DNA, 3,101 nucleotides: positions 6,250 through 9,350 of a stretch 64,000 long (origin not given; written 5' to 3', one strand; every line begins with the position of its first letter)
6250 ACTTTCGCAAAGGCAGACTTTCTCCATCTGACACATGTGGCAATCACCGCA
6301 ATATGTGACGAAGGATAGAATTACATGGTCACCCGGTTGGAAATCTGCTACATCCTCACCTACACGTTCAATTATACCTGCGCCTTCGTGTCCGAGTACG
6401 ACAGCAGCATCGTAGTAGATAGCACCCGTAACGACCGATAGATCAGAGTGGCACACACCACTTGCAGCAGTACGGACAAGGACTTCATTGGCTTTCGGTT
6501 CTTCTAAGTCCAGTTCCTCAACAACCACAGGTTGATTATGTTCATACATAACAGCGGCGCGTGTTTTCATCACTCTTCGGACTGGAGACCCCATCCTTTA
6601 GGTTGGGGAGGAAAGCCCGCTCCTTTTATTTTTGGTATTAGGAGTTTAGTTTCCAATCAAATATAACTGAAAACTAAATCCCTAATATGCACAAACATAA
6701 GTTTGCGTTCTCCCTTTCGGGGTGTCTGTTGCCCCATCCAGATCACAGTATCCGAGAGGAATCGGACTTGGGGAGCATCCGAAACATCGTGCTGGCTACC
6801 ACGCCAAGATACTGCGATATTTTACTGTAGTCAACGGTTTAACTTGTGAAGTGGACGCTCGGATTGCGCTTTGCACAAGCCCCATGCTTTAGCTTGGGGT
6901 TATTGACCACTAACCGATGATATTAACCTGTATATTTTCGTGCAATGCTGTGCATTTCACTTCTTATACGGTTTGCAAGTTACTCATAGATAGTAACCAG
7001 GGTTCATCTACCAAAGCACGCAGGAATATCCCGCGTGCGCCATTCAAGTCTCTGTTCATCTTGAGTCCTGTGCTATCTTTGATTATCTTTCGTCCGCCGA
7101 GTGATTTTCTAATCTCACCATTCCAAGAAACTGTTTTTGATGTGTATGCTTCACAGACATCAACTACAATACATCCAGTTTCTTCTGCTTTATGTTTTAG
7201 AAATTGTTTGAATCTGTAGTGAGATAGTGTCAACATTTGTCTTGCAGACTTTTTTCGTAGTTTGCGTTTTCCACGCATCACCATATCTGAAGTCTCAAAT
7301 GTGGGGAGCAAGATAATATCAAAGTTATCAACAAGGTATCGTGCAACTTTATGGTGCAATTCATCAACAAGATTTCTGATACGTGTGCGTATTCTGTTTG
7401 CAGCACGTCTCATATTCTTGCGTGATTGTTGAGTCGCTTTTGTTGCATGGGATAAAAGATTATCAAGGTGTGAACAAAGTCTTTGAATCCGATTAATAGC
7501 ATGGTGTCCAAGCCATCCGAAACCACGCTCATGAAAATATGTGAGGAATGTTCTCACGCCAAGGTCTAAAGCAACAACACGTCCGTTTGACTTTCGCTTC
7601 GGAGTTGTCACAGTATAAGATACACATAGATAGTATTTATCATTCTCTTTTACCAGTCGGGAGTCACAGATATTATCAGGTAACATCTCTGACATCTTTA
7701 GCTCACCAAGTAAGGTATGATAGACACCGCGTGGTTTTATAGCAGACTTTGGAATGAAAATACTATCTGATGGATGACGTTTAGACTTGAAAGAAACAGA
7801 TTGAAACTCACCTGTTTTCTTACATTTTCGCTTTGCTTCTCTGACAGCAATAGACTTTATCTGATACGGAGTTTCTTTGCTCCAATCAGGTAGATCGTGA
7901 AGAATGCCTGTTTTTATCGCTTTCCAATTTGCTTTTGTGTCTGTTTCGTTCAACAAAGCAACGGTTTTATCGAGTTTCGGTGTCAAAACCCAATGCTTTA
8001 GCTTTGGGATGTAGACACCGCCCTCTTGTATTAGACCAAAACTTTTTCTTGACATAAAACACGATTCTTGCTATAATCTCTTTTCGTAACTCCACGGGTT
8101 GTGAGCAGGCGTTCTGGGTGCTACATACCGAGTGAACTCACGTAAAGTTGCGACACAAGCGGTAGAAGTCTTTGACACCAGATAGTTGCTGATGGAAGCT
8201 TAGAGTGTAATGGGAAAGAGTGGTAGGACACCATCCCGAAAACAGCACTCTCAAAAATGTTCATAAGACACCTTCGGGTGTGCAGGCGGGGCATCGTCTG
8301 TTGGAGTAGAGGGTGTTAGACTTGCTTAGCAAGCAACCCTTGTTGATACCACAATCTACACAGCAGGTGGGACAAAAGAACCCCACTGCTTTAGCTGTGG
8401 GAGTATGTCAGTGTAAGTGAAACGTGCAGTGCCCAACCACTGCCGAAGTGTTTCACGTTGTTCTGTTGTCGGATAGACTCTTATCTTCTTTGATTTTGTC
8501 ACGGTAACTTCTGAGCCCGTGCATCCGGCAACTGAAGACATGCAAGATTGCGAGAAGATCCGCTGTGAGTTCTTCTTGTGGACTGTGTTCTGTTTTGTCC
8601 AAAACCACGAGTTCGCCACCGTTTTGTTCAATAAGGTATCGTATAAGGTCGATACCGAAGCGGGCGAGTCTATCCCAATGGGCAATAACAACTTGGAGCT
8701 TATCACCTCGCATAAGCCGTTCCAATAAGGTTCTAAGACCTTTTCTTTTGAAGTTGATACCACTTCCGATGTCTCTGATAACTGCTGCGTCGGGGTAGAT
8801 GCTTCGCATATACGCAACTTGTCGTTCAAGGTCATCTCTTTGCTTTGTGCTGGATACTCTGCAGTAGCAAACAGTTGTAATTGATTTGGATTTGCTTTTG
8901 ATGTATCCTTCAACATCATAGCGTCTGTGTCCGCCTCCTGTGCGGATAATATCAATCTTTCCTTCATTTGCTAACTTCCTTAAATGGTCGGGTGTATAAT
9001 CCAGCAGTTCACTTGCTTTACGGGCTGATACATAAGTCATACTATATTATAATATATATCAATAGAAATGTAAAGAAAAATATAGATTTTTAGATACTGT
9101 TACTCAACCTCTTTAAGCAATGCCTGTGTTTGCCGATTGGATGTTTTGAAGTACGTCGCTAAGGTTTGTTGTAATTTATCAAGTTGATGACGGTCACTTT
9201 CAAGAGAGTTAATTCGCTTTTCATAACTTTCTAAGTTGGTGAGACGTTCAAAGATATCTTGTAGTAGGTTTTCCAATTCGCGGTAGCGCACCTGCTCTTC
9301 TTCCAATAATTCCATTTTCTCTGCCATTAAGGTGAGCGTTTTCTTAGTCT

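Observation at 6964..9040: IS607-type tnpA followed by a tnpB split by a 430-bp opposite-strand mini-element; the tnpB 3' side abuts an IsrB-type omegaRNA module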

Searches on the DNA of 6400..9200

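Call 8: search_rna_families(source=window, start=6400, end=9200, threshold=evalue, max_evalue=10, show_alignments=3)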
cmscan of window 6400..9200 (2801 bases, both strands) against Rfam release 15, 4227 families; matches with E-value up to 10: 8.
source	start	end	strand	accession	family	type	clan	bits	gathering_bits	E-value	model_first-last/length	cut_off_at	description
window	6697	6907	-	RF02033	HEARO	Gene;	-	30.5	83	0.00081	1-211/211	no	HNH endonuclease-associated RNA and ORF (HEARO) RNA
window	6603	6717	+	RF04134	MIR7504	Gene; miRNA;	-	21.3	83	1.9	1-124/124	no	MIR7504 microRNA precursor family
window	6627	6698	-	RF04095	MIR9746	Gene; miRNA;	-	19.3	79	2.5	1-110/110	no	MIR9746 microRNA precursor family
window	7788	7864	-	RF02891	AgrB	Gene; antisense;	-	19.3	40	5.3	1-84/84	no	ArsR-gov region gene B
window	8735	8795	-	RF01300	snoU49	Gene; snRNA; snoRNA; CD-box;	CL00062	19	35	2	1-65/65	no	Small nucleolar RNA U49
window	6986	7013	-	RF02399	NsiR1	Gene; sRNA;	-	17.6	39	3.4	1-60/60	no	Nitrogen stress-induced RNA 1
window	7970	8029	+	RF00251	mir-219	Gene; miRNA;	-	16.9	54.5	3.4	1-79/79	no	mir-219 microRNA precursor family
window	6951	6993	+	RF02888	BtsR1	Gene; sRNA;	-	16.4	66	6.8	1-51/51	no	Bacillus sRNA 1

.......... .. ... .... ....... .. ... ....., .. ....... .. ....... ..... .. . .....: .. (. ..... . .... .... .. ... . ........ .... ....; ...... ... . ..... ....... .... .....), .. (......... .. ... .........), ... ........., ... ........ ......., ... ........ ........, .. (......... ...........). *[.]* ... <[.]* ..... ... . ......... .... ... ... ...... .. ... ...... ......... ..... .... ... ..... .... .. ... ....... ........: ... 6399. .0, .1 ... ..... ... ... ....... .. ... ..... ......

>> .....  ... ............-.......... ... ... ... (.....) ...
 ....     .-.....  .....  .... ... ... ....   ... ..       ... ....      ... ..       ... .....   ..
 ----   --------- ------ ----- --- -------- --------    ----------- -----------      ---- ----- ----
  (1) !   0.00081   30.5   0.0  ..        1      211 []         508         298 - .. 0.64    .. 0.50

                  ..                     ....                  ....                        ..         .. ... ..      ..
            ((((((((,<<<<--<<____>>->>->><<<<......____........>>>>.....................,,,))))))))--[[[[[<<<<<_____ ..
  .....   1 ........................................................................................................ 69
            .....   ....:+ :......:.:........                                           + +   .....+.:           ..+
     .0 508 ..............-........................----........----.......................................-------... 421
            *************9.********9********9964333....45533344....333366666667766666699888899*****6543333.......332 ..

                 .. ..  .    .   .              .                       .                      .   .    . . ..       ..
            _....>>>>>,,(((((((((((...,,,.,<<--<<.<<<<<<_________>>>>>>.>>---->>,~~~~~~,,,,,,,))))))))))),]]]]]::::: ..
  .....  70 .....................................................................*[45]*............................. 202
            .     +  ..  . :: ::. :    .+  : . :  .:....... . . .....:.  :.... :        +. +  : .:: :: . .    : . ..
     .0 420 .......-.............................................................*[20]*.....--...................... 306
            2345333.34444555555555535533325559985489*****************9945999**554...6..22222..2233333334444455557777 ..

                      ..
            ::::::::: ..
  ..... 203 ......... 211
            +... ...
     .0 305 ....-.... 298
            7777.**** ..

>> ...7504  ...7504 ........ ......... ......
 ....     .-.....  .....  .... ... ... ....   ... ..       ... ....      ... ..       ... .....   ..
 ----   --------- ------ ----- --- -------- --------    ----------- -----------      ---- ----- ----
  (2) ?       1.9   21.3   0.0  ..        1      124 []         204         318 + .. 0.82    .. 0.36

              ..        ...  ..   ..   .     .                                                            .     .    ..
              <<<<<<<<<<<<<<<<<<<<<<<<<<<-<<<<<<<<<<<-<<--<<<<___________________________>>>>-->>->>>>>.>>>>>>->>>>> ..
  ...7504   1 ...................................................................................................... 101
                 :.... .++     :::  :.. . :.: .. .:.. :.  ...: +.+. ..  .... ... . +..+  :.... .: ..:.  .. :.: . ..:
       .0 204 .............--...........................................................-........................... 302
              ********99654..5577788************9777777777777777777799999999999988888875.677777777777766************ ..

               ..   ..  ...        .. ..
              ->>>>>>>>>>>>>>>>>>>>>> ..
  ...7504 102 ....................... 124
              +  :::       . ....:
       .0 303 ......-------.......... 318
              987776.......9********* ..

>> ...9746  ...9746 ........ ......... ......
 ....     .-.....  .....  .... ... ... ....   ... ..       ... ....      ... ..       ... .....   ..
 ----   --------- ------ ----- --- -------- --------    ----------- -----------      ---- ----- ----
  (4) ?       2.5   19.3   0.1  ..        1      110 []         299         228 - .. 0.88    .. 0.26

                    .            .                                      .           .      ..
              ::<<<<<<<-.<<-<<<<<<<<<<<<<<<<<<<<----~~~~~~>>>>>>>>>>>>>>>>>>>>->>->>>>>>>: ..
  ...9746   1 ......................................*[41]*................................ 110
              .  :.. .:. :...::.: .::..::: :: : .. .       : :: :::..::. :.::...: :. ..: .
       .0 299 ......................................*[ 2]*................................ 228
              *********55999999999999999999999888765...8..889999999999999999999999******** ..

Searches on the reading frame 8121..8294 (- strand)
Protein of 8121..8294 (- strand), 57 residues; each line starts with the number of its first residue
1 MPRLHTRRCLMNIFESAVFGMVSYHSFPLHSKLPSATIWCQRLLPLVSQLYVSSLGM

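Call 59: find_homologous_proteins(query=window:8121-8294:-, max_evalue=0.001)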
Query window:8121-8294:-: no candidate shares three 5-residue words with the query. No homologue found.

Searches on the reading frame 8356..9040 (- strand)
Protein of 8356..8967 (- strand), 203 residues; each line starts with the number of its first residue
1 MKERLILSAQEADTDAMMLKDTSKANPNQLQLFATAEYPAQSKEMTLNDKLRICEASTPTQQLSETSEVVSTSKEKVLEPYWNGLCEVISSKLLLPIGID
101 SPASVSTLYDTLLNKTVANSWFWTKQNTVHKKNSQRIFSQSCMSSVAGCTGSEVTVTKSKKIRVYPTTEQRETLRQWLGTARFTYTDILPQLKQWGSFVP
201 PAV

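Call 4: search_protein_families(library=pfam, proteins=[window:8356-8967:-, window:8453-9040:-], max_evalue=0.01)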
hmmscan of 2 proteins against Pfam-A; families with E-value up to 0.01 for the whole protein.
window:8356-8967:- (203 aa): 1 family
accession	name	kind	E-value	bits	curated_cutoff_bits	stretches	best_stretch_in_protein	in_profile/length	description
PF12323.14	HTH_OrfB_IS605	-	1.4e-10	40.9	21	1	157-195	3-41/47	Helix-turn-helix domain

window:8453-9040:- (195 aa): 4 families
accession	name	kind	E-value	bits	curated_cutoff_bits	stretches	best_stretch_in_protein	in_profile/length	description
PF00239.26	Resolvase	-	8.9e-19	68.5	23.3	1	57-179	2-133/145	Resolvase, N terminal domain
PF00376.29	MerR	-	0.00034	20.8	28.2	1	8-41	4-38/38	MerR family regulatory protein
PF13411.12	MerR_1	-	0.0025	18.3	21.6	1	7-43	4-40/69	MerR HTH family regulatory protein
PF12728.13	HTH_17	-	0.0027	18.4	27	1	5-42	3-39/51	Helix-turn-helix domain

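Call 58: find_encoding_contigs(protein=window:8356-8967:-, flank=1500, max_places=4)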
Protein window:8356-8967:- (203 aa): no gene with exactly this product is on record in the collection.

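Call 61: search_protein_families(library=ncbifam, proteins=[window:8453-9040:-], max_evalue=0.001)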
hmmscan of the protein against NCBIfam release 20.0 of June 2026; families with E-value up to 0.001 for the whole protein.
window:8453-9040:- (195 aa): 4 families
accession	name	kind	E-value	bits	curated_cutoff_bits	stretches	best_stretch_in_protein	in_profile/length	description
NF033518.0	transpos_IS607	equivalog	2e-50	170.9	110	1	8-181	2-186/187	IS607 family transposase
NF041201.1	recomb_XisF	equivalog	8.1e-15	54.7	375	1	57-181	2-132/465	fdxN element excision recombinase XisF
NF033787.1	HTH_BldC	subfamily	4.5e-06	26.4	77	1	22-42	21-41/49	BldC family transcriptional regulator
NF049883.1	resolv_YneB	equivalog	6.2e-05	22.6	175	1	56-175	2-132/211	YneB family resolvase-like protein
